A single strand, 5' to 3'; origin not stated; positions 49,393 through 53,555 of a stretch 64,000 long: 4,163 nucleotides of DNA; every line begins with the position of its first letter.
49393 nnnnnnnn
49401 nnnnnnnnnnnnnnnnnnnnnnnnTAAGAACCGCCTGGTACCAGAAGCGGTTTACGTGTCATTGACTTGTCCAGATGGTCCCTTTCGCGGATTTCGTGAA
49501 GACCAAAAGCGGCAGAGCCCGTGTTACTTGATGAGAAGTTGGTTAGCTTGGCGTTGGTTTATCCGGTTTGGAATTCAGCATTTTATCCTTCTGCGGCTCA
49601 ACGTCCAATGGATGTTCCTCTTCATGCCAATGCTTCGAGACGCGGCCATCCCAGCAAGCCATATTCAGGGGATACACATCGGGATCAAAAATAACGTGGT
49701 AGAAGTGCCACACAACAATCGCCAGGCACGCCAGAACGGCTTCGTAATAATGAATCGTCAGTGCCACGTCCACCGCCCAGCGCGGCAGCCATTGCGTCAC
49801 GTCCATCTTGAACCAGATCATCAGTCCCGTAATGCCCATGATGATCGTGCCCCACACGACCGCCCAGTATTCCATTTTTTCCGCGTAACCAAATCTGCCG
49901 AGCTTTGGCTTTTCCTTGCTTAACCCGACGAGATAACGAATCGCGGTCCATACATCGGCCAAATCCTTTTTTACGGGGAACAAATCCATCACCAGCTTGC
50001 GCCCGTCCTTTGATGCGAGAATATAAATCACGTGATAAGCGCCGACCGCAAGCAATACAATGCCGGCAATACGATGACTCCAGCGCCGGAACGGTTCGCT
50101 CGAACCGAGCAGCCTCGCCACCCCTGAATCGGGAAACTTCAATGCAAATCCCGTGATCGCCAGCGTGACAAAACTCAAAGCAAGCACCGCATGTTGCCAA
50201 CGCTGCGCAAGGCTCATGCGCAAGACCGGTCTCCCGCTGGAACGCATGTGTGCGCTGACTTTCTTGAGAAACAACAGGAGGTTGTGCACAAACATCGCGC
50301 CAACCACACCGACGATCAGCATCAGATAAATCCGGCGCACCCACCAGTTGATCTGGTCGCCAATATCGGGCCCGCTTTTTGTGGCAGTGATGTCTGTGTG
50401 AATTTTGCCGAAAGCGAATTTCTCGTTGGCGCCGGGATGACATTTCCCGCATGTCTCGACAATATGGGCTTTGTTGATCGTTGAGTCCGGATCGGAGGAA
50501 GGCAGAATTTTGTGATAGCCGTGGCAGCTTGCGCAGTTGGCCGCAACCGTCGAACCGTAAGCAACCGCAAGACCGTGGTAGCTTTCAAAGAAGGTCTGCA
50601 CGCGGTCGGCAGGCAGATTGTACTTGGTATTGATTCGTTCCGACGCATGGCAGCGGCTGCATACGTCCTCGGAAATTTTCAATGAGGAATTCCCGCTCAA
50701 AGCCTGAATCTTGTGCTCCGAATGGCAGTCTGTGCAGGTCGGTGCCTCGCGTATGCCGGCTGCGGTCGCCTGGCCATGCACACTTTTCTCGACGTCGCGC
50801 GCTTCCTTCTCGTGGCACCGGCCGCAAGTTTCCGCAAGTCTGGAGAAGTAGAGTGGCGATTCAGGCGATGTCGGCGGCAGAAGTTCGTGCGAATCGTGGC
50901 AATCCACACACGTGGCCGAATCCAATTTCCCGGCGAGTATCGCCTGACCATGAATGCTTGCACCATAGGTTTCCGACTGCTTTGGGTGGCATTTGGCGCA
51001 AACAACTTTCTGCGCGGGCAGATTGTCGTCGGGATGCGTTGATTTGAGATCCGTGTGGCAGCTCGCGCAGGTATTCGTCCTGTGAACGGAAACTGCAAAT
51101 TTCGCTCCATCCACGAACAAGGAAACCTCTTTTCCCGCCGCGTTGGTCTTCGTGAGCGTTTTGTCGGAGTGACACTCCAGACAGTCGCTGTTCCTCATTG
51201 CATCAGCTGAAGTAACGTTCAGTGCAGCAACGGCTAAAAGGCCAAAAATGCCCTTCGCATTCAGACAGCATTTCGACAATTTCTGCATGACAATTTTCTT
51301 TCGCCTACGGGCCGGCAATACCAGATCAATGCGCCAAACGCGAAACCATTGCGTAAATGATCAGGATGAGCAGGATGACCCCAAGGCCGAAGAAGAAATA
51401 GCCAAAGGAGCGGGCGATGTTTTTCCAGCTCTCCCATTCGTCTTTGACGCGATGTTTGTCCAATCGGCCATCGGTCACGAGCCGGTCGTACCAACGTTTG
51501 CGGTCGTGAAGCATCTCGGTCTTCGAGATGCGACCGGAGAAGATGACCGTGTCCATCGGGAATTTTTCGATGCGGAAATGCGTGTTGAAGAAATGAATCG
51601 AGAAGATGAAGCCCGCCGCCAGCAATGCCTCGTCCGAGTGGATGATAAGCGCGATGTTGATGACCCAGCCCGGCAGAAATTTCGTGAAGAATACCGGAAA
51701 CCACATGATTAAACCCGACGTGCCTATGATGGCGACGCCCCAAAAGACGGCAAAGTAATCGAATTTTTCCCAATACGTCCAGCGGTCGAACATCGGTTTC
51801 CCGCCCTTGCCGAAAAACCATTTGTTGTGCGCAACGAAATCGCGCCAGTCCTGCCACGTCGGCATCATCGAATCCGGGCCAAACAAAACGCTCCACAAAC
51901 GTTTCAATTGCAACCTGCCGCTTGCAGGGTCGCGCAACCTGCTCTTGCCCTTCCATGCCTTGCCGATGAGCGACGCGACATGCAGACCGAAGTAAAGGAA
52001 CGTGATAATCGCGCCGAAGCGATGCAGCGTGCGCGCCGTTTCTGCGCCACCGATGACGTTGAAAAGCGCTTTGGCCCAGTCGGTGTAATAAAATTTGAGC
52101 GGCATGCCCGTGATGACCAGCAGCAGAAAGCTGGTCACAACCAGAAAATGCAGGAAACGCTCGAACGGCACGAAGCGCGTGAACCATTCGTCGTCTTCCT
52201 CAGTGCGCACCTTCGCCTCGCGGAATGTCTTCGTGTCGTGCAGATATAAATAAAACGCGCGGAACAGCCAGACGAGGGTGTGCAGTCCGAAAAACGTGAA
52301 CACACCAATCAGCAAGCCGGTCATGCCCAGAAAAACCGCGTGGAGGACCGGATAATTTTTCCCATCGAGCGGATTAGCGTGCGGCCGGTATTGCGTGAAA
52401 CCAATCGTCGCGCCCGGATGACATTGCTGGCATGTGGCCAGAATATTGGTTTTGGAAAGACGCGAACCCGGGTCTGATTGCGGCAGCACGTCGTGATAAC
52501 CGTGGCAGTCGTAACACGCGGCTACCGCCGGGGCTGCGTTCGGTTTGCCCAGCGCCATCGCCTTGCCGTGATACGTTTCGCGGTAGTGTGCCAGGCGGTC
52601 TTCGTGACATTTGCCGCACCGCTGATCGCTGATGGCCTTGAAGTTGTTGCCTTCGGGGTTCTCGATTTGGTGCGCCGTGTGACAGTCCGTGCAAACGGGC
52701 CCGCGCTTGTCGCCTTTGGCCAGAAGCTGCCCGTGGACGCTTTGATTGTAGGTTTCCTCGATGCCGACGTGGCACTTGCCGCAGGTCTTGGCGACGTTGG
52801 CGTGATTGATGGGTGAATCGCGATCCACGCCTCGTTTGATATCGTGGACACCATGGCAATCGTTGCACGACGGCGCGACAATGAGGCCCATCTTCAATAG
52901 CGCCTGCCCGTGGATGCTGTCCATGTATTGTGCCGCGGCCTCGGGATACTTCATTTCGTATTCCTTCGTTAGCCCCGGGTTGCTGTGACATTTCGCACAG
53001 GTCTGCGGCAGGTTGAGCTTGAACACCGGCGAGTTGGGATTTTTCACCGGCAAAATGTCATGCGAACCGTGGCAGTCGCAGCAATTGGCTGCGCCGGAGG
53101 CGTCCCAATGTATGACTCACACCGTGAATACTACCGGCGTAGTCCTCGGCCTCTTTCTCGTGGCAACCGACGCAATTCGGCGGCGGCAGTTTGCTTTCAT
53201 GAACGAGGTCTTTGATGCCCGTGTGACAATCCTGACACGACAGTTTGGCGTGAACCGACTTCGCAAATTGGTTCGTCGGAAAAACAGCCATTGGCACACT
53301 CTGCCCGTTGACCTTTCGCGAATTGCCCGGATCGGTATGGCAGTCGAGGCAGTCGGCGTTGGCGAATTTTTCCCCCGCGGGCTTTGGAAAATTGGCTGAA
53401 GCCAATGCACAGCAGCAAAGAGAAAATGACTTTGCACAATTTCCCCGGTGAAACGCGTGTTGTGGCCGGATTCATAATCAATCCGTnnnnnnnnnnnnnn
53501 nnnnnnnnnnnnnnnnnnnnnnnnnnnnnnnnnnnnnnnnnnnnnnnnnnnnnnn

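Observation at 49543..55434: Geobacter-type inner-membrane quinol-oxidising cytochrome set: two tandem CbcL-like fusions, an ImcH-like 7-haem protein and a monohaem cytochrome c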

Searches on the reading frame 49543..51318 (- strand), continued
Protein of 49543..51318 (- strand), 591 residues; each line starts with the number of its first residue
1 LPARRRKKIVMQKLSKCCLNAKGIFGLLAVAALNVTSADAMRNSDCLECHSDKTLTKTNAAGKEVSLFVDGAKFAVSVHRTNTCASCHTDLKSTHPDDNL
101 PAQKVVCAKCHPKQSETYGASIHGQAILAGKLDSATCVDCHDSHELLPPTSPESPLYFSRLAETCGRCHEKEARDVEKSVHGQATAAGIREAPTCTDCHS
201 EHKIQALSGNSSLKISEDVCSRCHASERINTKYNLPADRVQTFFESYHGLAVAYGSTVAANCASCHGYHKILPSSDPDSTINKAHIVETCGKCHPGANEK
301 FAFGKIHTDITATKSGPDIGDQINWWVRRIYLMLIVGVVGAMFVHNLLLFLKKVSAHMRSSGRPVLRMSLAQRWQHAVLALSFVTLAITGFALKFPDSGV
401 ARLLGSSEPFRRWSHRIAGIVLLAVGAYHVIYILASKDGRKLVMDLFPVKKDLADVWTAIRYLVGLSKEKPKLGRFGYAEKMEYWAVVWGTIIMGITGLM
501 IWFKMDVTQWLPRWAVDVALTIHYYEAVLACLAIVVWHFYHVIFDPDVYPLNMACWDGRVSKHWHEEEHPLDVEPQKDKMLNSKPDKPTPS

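Call 24: search_solved_structures(query=window:49543-51318:-, max_evalue=0.01, show_alignments=2)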
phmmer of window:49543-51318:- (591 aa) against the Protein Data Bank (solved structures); distinct sequences matched with E-value up to 0.01: 3.
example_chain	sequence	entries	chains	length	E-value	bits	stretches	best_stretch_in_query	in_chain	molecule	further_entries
28pb_A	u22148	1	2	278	1.4e-15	60.1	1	45-239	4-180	Cytochrome c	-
1kqf_C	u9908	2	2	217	2.2e-08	36.3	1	361-571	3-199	FORMATE DEHYDROGENASE, NITRATE-INDUCIBLE, CYTOCHROME B556(FDN) SUBUNIT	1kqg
6i5b_A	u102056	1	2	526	0.0034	19.1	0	125-201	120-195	Uncharacterized protein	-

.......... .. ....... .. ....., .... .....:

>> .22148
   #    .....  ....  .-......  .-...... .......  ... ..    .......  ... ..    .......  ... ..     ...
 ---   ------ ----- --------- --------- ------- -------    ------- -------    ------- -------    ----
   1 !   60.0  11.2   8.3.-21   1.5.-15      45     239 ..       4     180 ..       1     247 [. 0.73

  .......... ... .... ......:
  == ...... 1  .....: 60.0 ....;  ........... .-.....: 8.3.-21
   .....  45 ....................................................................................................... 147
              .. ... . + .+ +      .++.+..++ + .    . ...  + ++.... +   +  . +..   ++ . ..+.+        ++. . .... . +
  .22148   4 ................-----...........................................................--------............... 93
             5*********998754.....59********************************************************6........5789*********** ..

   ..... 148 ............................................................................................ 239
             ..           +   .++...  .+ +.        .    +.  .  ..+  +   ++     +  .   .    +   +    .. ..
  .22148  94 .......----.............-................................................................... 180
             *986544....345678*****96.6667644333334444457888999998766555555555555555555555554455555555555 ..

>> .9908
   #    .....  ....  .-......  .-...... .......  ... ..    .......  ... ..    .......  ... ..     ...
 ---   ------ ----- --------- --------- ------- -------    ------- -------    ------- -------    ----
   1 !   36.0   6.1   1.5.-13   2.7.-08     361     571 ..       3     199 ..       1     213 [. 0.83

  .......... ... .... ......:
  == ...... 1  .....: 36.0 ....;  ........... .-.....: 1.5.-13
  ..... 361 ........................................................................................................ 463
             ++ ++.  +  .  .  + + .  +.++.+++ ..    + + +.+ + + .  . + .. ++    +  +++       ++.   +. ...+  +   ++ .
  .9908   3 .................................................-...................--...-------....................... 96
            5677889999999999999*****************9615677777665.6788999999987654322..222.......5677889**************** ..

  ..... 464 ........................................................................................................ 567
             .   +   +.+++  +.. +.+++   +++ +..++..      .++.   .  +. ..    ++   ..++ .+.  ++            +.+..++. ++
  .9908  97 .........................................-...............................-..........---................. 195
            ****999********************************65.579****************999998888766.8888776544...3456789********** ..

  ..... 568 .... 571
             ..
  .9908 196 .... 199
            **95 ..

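Call 66: find_encoding_contigs(protein=P0121, flank=3000, max_places=2)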
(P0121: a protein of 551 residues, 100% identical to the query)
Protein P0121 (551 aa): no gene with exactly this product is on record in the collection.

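Call 88: predict_structure(alignment_id=A2)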
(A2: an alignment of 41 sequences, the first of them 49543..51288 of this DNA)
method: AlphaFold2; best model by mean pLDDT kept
length: 581 residues; sequences in the alignment: 41
mean_pLDDT: 56.2   pTM: 0.34
mean pLDDT of the five models: 56.2, 54.9, 49.5, 47.8, 43.9
residues with pLDDT >= 90: 0; 70-90: 101; 50-70: 277; < 50: 203
segments of 3 or more residues with pLDDT < 50: 1-10, 23-27, 169-171, 178-261, 281-287, 294-307, 350-358, 463-470, 493-499, 532-577, 579-581
pLDDT, mean of each block of 10 residues (from residue 1): 45 53 50 73 68 68 70 76 77 72 60 64 66 62 66 65 57 52 35 38 34 33 34 35 32 39 58 60 47 47 46 72 73 65 56 43 62 68 65 70 73 71 69 55 65 74 47 54 56 47 58 66 60 44 42 45 37 44 48
secondary structure, 60 per line:
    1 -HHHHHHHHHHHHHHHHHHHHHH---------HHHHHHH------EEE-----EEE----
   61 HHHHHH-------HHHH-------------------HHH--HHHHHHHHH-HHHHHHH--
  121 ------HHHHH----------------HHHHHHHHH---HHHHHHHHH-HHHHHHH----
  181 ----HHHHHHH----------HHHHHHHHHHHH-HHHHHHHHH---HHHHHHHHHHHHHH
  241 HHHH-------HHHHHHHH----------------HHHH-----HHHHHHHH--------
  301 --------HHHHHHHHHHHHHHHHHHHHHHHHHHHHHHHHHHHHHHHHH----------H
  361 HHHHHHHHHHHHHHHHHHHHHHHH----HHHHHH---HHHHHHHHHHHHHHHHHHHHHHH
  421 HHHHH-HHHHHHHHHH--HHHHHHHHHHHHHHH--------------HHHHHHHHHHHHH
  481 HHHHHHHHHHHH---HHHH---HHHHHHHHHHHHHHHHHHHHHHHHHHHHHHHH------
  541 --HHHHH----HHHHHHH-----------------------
elements in order: H2-23 H33-39 E46-48 E54-56 H61-66 H74-77 H102-110 H112-118 H127-131 H148-156 H160-168 H170-176 H185-191 H202-213 H215-223 H227-244 H252-259 H276-279 H285-292 H309-349 H360-384 H389-394 H398-425 H427-436 H439-453 H468-492 H496-499 H503-534 H543-547 H552-558

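Call 90: fold_search(model_id=the predicted structure, library=pdb)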
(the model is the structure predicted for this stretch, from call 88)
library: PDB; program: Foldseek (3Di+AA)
matches with E <= 10: 72; with E <= 0.001: 0
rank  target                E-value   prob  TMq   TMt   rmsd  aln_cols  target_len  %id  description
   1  1kqf_C                2.3e-03  1.00  0.25  0.56   7.4       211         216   20  FORMATE DEHYDROGENASE N FROM E. COLI (released 2002-03-15)
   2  7e1v_G                3.9e-01  0.57  0.16  0.32  11.1       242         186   15  Cryo-EM structure of apo hybrid respiratory supercomplex consisting of Mycobacterium tuberculosis complexIII and Mycob (released 2021-10-13)
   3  7qhm_F                6.4e-01  0.47  0.15  0.31  11.7       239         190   15  Cytochrome bcc-aa3 supercomplex (respiratory supercomplex III2/IV2) from Corynebacterium glutamicum (stigmatellin and  (released 2022-05-18)
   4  1xsm                  1.1e+00  0.28  0.09  0.17  19.4       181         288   19  PROTEIN R2 OF RIBONUCLEOTIDE REDUCTASE FROM MOUSE (released 1997-01-11)
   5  6wti_C                1.2e+00  0.25  0.13  0.26  11.3       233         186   11  The Cryo-EM structure of the ubiquinol oxidase from Escherichia coli (released 2021-01-20)
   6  8qqk_C                1.2e+00  0.23  0.14  0.27  11.6       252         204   13  Cryo-EM structure of E. coli cytochrome bo3 quinol oxidase assembled in peptidiscs (released 2024-04-24)
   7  9li5                  2.1e+00  0.14  0.10  0.05  13.4       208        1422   12  Structure of the wild-type ABCC2 in Arabidopsis thaliana in the apo state (released 2025-12-24)
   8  9qef_J                2.2e+00  0.21  0.17  0.34  11.0       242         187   14  Respiratory supercomplex from Mycobacterium smegmatis with decylubiquinone (released 2026-01-21)
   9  6hwh_W                2.8e+00  0.18  0.16  0.32  11.0       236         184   16  Structure of a functional obligate respiratory supercomplex from Mycobacterium smegmatis (released 2018-11-07)
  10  8qq7                  2.8e+00  0.11  0.10  0.13  20.6       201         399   14  Structure of SpNOX: a Bacterial NADPH oxidase (released 2024-05-08)
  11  8ucd_A                3.0e+00  0.13  0.15  0.29  16.3       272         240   12  Cryo-EM structure of human STEAP1 in complex with AMG 509 Fab (released 2023-11-22)
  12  6grj_I                3.0e+00  0.04  0.08  0.13  37.2       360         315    9  Structure of the AhlB pore of the tripartite alpha-pore forming toxin, AHL, from Aeromonas hydrophila. (released 2019-07-03)
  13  7xa2                  3.3e+00  0.12  0.09  0.28  20.7       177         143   15  Thermotoga maritima ferritin variant-Tm-E(S111H) (released 2023-02-15)
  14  6grj_F                3.3e+00  0.04  0.08  0.13  37.3       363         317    9  Structure of the AhlB pore of the tripartite alpha-pore forming toxin, AHL, from Aeromonas hydrophila. (released 2019-07-03)
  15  6grj_D                3.3e+00  0.03  0.08  0.12  37.6       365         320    9  Structure of the AhlB pore of the tripartite alpha-pore forming toxin, AHL, from Aeromonas hydrophila. (released 2019-07-03)
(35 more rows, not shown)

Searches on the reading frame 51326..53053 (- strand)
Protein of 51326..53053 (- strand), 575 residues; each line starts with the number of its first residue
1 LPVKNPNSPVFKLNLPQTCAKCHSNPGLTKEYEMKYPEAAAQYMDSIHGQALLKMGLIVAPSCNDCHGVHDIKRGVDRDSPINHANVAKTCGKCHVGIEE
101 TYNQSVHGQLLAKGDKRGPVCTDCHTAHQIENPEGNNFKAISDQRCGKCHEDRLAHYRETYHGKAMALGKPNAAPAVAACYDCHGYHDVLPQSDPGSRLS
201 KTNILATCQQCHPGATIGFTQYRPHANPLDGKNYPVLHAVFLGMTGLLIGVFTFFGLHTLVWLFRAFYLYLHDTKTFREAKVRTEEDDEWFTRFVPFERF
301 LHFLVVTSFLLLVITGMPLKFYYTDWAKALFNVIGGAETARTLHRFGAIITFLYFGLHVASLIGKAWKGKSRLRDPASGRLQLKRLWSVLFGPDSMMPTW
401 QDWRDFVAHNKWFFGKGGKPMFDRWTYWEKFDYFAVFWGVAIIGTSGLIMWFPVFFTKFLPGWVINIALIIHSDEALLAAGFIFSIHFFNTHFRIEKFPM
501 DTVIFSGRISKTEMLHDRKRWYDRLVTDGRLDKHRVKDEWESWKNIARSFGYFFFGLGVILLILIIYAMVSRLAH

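Call 3: search_protein_families(library=pfam, proteins=[window:51326-53053:-], max_evalue=0.01)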
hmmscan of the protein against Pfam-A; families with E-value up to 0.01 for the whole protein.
window:51326-53053:- (575 aa): 5 families
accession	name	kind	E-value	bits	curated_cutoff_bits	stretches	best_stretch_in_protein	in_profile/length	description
PF14522.11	Cytochrome_C7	-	9.1e-11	41.9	24.8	3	83-151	7-67/67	Cytochrome c7 and related cytochrome c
PF09699.15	Paired_CXXCH_1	-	2e-09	37.4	20.6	1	120-152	8-38/41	Doubled CXXCH motif (Paired_CXXCH_1)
PF14537.11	Cytochrom_c3_2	-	1.2e-07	32.5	25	1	118-212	6-78/79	Cytochrome c3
PF01292.26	Ni_hydr_CYTB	-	6.7e-07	29.7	30.1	1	252-370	57-170/179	Prokaryotic cytochrome b561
PF14358.11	DUF4405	-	0.00082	20.3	26.7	1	300-360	1-63/66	Domain of unknown function (DUF4405)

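Call 4: search_protein_families(library=ncbifam, proteins=[window:51326-53053:-], max_evalue=0.01)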
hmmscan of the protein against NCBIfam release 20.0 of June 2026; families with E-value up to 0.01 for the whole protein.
window:51326-53053:- (575 aa): 5 families
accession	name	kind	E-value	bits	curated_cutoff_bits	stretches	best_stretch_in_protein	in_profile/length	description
TIGR01583.1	formate-DH-gamm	equivalog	4.8e-10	39.7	115.85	2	292-354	3-62/204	formate dehydrogenase subunit gamma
NF007924.0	PRK10639.1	equivalog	5.4e-09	36.1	341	2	290-355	6-68/211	formate dehydrogenase cytochrome b556 subunit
NF041028.1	decahem_GSU2203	exception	1.7e-05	24.2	325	1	17-214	37-209/317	GSU2203 family decaheme c-type cytochrome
NF038038.1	cytoc_DsrJ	equivalog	0.00067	20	100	0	6-67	80-121/121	sulfate reduction electron transfer complex DsrMKJOP subunit DsrJ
NF007558.0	PRK10179.1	equivalog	0.0032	17.2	339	0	433-527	117-206/217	formate dehydrogenase-N subunit gamma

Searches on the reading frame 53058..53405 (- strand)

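Call 3: search_protein_families(library=pfam, proteins=[window:53058-53405:-], max_evalue=0.01)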
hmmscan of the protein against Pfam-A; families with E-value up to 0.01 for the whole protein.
window:53058-53405:- (115 aa): 5 families
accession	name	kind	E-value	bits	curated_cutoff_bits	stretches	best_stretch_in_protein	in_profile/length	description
PF14522.11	Cytochrome_C7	-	1.1e-07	32.1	24.8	2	15-83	12-67/67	Cytochrome c7 and related cytochrome c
PF14537.11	Cytochrom_c3_2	-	3e-06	28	25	2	12-83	22-79/79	Cytochrome c3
PF02085.21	Cytochrom_CIII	-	4.4e-05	24.2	22.9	1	39-98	15-70/101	Class III cytochrome C family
PF22113.1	Mtrc-MtrF_II-IV_dom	-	0.00048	20.1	30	0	54-90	6-43/176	Outer membrane cytochrome MtrC/MtrF-like, domains II/IV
PF13435.11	Cytochrome_C554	-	0.004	18.5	20.8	0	78-96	2-20/84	Cytochrome c554 and c-prime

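Call 4: search_protein_families(library=ncbifam, proteins=[window:53058-53405:-], max_evalue=0.01)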
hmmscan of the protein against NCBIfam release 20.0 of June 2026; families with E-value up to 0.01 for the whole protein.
window:53058-53405:- (115 aa): 5 families
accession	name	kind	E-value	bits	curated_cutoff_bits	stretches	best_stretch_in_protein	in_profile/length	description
NF045713.1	CxxCH_16_HmcA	equivalog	6.5e-06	25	400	1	12-107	194-273/541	sulfate respiration complex hexadecaheme cytochrome HmcA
TIGR04315.1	octaheme_Shew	subfamily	0.0016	17.5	375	1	14-66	185-228/440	tetrathionate reductase family octaheme c-type cytochrome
TIGR03508.1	decahem_SO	subfamily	0.0032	17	192.2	0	16-89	34-131/258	DmsE family decaheme c-type cytochrome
NF040968.1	FeS_ExtO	equivalog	0.0037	16.1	200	1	47-90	31-77/416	selenite/tellurite reduction operon b-type cytochrome iron-sulfur cluster-binding subunit ExtO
NF040967.1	cytc_ExtN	equivalog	0.0038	16.1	200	1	47-90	31-77/415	selenite/tellurite reduction operon c-type cytochrome ExtN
